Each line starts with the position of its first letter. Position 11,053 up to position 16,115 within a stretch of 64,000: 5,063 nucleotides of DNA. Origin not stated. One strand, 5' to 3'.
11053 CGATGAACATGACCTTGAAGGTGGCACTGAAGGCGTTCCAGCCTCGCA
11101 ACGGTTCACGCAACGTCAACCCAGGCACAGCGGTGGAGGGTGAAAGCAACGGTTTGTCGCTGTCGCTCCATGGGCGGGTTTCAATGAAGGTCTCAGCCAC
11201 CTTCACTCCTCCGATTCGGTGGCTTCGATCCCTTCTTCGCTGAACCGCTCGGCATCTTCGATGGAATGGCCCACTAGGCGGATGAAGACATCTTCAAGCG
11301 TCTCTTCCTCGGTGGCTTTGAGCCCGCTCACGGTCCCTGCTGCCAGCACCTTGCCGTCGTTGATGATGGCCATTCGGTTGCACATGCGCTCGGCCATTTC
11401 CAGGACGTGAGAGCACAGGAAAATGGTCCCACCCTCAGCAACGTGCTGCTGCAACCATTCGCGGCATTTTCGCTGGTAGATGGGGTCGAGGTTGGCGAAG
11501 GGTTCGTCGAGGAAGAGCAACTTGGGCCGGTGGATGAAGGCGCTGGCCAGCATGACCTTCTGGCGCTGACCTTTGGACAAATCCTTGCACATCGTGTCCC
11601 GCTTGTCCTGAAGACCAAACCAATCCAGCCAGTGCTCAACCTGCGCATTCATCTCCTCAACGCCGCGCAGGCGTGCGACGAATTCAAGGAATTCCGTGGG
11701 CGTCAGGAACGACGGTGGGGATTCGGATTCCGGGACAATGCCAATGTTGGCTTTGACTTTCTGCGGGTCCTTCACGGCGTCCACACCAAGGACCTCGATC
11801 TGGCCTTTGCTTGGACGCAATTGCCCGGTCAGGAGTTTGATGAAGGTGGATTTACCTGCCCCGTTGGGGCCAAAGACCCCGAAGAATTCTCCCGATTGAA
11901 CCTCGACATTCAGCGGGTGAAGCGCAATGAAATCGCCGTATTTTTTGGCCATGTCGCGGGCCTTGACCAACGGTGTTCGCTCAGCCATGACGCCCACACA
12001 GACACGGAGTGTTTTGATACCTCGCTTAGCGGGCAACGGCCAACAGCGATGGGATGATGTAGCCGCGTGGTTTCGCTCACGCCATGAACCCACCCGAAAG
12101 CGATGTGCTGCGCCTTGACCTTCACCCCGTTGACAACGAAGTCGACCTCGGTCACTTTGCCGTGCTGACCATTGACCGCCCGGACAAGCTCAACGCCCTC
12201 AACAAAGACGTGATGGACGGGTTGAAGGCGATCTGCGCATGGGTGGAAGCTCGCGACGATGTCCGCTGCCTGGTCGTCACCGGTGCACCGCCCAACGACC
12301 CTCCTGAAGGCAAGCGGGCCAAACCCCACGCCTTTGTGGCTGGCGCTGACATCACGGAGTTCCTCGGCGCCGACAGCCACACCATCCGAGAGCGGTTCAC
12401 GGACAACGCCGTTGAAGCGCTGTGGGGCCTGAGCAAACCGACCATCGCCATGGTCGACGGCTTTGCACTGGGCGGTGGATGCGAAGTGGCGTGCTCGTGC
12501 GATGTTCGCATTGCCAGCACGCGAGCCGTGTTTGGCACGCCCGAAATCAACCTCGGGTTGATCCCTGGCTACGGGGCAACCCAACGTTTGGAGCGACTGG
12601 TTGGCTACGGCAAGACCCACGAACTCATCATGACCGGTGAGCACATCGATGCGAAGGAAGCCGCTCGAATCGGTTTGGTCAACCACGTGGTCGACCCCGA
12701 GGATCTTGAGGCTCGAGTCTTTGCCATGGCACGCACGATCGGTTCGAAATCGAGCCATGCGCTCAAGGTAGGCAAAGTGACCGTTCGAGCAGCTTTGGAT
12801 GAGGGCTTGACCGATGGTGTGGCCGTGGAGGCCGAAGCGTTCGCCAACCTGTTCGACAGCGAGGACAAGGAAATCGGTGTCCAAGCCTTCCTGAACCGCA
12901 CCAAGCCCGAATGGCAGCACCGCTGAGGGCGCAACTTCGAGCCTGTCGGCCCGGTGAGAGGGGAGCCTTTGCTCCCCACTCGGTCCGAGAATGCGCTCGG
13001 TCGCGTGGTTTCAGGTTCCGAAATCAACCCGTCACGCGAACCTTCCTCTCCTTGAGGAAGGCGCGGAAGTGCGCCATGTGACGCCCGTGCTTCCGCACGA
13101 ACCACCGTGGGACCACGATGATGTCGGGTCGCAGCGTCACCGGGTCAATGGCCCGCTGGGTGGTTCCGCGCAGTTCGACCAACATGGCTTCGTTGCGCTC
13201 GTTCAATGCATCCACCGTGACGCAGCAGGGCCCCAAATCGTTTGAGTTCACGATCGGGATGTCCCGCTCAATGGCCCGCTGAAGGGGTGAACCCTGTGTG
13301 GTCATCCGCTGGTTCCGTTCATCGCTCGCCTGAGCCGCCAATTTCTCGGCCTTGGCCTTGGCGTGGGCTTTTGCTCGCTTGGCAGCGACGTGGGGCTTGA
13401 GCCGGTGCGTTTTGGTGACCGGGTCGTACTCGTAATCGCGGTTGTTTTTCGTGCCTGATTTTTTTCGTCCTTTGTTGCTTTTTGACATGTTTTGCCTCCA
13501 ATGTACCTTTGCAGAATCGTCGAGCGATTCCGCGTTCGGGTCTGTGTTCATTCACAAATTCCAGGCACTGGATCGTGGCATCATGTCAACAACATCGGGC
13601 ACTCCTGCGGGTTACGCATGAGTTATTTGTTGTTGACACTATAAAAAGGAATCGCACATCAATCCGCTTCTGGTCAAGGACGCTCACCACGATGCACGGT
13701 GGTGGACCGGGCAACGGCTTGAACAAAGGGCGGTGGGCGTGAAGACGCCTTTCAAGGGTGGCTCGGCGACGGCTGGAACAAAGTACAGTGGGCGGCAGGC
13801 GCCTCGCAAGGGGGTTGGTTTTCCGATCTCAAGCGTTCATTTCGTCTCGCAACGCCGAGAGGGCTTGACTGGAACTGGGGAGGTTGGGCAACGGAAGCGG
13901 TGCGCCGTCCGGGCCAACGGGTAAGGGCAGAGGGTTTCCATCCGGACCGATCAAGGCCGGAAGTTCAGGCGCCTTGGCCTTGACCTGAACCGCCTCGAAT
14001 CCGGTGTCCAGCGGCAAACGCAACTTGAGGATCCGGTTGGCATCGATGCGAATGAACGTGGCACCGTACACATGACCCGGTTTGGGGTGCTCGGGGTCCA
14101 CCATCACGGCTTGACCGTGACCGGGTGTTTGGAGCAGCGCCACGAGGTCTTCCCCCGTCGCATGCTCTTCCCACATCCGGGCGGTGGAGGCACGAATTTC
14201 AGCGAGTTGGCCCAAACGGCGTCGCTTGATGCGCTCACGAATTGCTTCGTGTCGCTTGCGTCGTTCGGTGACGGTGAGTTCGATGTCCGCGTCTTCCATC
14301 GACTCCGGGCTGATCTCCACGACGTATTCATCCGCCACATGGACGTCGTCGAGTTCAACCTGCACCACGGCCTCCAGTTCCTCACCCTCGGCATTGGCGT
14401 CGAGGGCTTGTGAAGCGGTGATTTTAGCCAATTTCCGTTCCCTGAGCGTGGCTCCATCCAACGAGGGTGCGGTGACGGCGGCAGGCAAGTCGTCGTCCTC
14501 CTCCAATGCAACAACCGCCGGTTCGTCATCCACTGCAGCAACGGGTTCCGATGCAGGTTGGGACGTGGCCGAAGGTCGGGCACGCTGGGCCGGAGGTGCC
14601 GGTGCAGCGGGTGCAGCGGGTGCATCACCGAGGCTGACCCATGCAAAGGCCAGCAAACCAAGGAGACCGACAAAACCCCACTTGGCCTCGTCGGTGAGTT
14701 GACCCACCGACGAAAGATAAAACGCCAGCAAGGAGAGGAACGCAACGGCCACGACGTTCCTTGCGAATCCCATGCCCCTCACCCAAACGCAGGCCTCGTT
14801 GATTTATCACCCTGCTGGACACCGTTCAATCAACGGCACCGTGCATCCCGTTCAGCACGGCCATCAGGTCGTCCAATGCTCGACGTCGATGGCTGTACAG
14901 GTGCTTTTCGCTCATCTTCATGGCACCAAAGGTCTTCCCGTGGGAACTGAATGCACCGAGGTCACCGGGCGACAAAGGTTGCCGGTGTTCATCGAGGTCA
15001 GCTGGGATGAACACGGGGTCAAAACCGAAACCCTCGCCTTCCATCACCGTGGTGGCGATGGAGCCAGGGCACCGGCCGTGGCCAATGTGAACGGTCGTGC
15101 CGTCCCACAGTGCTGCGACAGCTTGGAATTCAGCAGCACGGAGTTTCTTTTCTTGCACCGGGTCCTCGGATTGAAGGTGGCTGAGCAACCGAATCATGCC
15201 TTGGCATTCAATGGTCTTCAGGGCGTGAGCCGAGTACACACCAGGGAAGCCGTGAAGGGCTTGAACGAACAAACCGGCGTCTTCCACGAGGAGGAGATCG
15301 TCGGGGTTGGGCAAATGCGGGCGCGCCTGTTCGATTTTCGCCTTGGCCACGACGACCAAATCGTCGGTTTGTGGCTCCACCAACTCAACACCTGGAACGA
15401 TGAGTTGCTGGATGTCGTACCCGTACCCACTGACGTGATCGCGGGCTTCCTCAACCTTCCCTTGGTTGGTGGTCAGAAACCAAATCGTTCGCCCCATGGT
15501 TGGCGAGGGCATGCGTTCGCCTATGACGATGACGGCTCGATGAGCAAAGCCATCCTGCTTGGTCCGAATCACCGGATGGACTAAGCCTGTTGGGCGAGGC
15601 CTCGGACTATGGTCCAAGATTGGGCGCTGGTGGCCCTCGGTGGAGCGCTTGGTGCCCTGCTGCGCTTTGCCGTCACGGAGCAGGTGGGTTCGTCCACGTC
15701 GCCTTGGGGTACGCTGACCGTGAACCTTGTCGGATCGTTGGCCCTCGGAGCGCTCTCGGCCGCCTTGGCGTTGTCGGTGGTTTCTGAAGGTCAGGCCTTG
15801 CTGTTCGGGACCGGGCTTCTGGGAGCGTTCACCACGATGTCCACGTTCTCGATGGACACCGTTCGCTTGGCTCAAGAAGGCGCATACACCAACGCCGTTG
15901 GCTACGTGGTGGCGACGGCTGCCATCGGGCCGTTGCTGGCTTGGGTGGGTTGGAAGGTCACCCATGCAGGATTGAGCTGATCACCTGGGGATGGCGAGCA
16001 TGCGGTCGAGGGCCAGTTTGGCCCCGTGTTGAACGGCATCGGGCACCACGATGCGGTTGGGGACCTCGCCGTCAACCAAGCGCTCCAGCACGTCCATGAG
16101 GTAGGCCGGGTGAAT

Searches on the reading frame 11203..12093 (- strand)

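Call 63: search_protein_families(library=pfam, max_evalue=0.001, proteins=[window:11203-12093:-])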
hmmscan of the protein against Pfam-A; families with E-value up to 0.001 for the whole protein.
window:11203-12093:- (296 aa): 2 families
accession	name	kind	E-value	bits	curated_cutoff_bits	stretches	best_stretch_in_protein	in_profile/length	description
PF00005.33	ABC_tran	-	2.1e-32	113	25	1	58-200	1-137/137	ABC transporter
PF13304.12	AAA_21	-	1e-09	39.3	27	1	171-229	237-298/304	AAA domain, putative AbiEii toxin, Type IV TA system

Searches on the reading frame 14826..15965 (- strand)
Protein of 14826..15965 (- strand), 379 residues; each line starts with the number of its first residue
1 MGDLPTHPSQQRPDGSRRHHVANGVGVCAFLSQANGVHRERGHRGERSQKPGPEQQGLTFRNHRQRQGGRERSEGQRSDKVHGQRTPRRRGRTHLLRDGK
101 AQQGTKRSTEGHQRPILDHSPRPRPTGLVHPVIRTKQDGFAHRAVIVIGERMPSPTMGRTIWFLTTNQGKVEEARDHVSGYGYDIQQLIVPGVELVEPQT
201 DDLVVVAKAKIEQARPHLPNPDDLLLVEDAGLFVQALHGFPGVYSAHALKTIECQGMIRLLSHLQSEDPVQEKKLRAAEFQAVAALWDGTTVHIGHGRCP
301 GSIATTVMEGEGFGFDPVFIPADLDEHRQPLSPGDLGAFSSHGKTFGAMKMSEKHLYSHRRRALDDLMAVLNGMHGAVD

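Call 63: search_protein_families(library=pfam, max_evalue=0.001, proteins=[window:14826-15965:-])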
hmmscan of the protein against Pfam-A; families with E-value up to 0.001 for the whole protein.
window:14826-15965:- (379 aa): 1 family
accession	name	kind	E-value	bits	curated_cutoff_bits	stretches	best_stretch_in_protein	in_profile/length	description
PF01725.21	Ham1p_like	-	8.9e-35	120.7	22.5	1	161-369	1-185/186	Ham1 family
